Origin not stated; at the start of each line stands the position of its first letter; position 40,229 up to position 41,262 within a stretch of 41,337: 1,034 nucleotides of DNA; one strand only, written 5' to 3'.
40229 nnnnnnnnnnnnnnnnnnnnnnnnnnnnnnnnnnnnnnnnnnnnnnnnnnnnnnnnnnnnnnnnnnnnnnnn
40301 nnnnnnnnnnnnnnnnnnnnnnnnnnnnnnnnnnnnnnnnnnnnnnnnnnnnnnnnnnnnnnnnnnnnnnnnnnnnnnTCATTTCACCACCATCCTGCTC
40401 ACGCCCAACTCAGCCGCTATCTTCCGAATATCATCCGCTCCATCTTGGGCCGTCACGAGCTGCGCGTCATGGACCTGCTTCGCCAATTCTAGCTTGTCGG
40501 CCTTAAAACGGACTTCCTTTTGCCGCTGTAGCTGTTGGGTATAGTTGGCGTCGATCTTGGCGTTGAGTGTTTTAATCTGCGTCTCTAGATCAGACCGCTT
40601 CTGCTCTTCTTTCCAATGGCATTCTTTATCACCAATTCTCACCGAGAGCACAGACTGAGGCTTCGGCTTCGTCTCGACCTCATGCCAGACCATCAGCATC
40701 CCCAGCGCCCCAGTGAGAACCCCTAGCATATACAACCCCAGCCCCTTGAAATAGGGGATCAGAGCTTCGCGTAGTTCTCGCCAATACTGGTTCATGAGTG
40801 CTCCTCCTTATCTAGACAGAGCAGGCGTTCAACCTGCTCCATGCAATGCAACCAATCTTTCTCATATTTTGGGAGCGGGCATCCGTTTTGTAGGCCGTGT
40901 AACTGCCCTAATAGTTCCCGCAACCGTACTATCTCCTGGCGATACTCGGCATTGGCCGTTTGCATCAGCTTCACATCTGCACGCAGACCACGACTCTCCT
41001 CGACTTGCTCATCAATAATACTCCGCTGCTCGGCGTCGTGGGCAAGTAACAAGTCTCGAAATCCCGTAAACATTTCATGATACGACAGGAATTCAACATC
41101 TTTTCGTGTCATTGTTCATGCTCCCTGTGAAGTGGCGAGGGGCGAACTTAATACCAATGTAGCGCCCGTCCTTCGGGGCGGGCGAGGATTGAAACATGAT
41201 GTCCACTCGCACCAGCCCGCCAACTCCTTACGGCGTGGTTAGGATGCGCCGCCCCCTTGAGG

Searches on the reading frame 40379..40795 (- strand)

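Call 24: search_protein_families(library=phrogs, proteins=[window:40379-40795:-], max_evalue=0.001)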
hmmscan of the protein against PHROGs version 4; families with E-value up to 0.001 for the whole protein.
window:40379-40795:- (138 aa): 0 families

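Call 44: search_protein_families(library=pfam, proteins=[window:40379-40795:-], max_evalue=0.01)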
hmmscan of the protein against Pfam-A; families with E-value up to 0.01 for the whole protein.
window:40379-40795:- (138 aa): 1 family
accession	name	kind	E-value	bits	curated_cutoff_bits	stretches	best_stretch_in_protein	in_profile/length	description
PF23415.1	MAPB1_N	-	0.0027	17.3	27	1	33-105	1-72/197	Microtubule-associated protein 1B N-terminal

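Call 87: search_protein_families(library=padloc, proteins=[window:40379-40795:-], max_evalue=0.001)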
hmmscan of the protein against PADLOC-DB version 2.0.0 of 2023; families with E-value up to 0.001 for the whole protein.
window:40379-40795:- (138 aa): 0 families

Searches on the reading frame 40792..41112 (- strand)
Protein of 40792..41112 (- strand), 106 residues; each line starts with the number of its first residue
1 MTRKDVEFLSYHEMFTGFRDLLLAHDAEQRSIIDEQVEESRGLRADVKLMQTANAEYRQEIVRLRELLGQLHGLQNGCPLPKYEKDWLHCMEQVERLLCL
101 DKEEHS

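Call 24: search_protein_families(library=phrogs, proteins=[window:40792-41112:-], max_evalue=0.001)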
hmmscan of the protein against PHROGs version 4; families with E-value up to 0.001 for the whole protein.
window:40792-41112:- (106 aa): 0 families

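Call 29: find_related_loci(query=window:40792-41112:-, collection=viral_contigs, flank=6000)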
Query window:40792-41112:- (106 aa) in viral_contigs; peptide patterns used: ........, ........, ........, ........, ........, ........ (x = any residue, [..] = any of these).
7 stretches matched a pattern, but none encodes a relative of the query by tblastn (E <= 1e-3).

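Call 30: find_encoding_contigs(protein=window:40792-41112:-, flank=3000, max_places=8)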
Protein window:40792-41112:- (106 aa): 2 contigs read that carry it; 2 places shown.
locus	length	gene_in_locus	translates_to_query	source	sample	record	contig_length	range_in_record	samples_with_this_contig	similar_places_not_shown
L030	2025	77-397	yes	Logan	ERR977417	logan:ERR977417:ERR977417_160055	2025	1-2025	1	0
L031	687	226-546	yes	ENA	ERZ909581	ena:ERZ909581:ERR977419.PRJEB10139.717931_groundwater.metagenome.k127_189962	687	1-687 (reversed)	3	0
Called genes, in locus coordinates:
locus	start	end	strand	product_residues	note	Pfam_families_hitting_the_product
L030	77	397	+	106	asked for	-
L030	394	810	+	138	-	-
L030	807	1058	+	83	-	-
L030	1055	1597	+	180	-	-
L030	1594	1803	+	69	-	-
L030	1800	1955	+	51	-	-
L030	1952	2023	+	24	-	?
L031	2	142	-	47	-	?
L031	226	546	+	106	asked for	-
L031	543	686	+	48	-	?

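Call 44: search_protein_families(library=pfam, proteins=[window:40792-41112:-], max_evalue=0.01)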
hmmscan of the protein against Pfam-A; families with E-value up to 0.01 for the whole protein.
window:40792-41112:- (106 aa): 0 families

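Call 49: find_homologous_proteins(query=window:40792-41112:-, max_evalue=0.001)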
Query window:40792-41112:- (106 aa): 15 proteins with E <= 0.001 among 17 candidates.
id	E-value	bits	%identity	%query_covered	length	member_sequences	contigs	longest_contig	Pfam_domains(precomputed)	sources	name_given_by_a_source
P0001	1.5e-64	233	100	100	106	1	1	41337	-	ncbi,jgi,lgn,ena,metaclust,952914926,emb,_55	jgi:predicted secreted protein|metaclust:\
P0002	4.8e-26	109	77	67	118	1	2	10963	-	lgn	-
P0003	8.3e-22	95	54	64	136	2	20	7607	-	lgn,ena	-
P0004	5.2e-21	93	42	92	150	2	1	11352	-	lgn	-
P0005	2.4e-20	91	39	92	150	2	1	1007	-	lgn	-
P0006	1.0e-19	89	40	72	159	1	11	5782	-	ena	-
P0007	6.6e-19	86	69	56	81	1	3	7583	-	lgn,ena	-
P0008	1.0e-18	85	75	53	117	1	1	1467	-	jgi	jgi:hypothetical protein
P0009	5.5e-18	83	71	56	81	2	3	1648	-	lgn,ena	-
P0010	6.4e-16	76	46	100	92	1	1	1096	-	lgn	-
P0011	2.6e-12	65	52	75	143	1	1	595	-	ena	-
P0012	9.1e-12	63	75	45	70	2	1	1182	-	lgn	-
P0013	1.8e-9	56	56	62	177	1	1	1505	-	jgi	jgi:hypothetical protein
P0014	1.5e-8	53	47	73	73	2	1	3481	-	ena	-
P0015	9.7e-8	50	40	86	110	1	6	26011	-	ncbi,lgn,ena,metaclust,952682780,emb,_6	metaclust:\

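Call 50: find_encoding_contigs(protein=P0002, flank=6000, max_places=3)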
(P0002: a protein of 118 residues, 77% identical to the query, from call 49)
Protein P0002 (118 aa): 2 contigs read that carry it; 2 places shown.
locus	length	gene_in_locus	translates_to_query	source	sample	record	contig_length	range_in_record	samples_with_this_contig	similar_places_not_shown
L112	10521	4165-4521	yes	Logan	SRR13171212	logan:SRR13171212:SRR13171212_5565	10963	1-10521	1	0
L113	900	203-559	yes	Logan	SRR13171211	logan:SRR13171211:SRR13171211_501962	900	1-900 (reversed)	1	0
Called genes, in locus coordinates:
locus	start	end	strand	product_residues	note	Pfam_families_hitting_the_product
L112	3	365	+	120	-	?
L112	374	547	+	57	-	-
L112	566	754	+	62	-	-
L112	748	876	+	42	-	-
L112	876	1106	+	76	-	-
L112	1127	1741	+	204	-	-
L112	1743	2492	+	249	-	PF26128:Gad2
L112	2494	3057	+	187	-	-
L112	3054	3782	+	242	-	PF04404:ERF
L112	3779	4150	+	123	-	-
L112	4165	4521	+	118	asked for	-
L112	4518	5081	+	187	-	PF09414:RNA_ligase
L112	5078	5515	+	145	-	-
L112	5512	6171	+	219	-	-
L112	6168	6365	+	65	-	-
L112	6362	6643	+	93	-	-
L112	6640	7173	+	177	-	-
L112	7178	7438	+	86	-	-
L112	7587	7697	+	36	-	-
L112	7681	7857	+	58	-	-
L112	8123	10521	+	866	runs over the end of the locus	PF00271:Helicase_C, PF01555:N6_N4_Mtase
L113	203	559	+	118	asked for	-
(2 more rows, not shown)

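Call 51: find_encoding_contigs(protein=P0004, flank=6000, max_places=3)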
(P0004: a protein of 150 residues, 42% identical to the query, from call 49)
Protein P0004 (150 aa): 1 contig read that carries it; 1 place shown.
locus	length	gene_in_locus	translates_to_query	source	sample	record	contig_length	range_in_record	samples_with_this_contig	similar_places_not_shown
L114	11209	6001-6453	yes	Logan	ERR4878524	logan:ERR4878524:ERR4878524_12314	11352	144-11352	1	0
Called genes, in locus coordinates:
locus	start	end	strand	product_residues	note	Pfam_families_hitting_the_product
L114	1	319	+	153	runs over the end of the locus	?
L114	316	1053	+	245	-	-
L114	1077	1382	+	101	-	-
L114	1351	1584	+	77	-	-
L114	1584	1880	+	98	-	-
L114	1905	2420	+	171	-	-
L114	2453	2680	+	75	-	-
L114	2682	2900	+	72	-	-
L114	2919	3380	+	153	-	-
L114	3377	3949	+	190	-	-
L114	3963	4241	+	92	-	PF11195:Tad2-like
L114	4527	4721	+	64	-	-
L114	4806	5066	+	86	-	-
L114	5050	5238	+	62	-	-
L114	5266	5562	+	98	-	-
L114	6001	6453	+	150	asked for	-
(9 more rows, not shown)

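Call 52: find_encoding_contigs(protein=P0015, flank=6000, max_places=3)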
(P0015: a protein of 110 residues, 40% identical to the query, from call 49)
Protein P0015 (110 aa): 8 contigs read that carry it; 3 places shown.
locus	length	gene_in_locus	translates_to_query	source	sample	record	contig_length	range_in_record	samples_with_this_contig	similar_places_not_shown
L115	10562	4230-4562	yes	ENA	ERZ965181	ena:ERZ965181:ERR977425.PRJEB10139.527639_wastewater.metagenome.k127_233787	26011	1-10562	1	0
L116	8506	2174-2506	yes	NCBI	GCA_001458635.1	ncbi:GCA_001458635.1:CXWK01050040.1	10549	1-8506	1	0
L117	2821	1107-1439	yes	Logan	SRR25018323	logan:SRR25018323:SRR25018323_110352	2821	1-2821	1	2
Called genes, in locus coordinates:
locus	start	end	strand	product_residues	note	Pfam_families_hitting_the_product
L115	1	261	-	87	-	?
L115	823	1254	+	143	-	PF05866:RusA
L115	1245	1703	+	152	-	-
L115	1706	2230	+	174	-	-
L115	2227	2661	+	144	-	-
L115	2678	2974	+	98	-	PF22253:DUF6948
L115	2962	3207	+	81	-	-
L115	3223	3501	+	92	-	PF11195:Tad2-like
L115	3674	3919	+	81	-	-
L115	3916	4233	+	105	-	-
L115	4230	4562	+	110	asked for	-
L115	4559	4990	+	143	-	PF13392:HNH_3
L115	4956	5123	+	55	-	-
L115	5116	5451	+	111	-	-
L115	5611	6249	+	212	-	-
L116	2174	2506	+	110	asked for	-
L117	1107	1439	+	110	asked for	-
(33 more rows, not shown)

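Call 53: find_encoding_contigs(protein=P0003, flank=6000, max_places=3)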
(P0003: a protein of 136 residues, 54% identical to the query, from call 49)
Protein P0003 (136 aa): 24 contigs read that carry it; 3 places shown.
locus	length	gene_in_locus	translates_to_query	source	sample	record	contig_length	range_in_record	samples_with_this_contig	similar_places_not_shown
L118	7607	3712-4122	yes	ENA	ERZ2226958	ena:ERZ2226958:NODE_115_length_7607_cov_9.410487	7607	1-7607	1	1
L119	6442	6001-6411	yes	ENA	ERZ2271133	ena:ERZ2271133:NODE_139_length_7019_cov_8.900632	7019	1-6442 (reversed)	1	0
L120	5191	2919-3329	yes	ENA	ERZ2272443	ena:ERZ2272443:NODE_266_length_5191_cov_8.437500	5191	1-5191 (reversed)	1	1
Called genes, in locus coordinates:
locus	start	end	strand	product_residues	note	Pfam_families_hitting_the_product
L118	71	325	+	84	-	-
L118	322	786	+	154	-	-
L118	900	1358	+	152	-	-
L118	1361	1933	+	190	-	PF09414:RNA_ligase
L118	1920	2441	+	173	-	-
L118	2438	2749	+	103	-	PF13392:HNH_3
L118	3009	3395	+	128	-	-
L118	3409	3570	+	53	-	-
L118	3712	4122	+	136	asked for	-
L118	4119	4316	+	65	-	-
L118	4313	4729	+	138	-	PF13392:HNH_3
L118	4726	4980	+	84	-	-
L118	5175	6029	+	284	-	-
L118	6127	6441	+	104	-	-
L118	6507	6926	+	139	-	-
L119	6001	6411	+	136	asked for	-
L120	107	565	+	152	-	-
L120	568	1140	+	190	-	PF09414:RNA_ligase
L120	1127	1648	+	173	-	-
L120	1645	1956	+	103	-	PF13392:HNH_3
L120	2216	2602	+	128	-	-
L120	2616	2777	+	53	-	-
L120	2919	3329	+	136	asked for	-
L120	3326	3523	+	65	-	-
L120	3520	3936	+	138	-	PF13392:HNH_3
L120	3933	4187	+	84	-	-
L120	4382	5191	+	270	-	?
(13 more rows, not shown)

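Call 87: search_protein_families(library=padloc, proteins=[window:40792-41112:-], max_evalue=0.001)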
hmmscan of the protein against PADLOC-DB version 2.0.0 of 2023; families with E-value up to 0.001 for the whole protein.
window:40792-41112:- (106 aa): 0 families
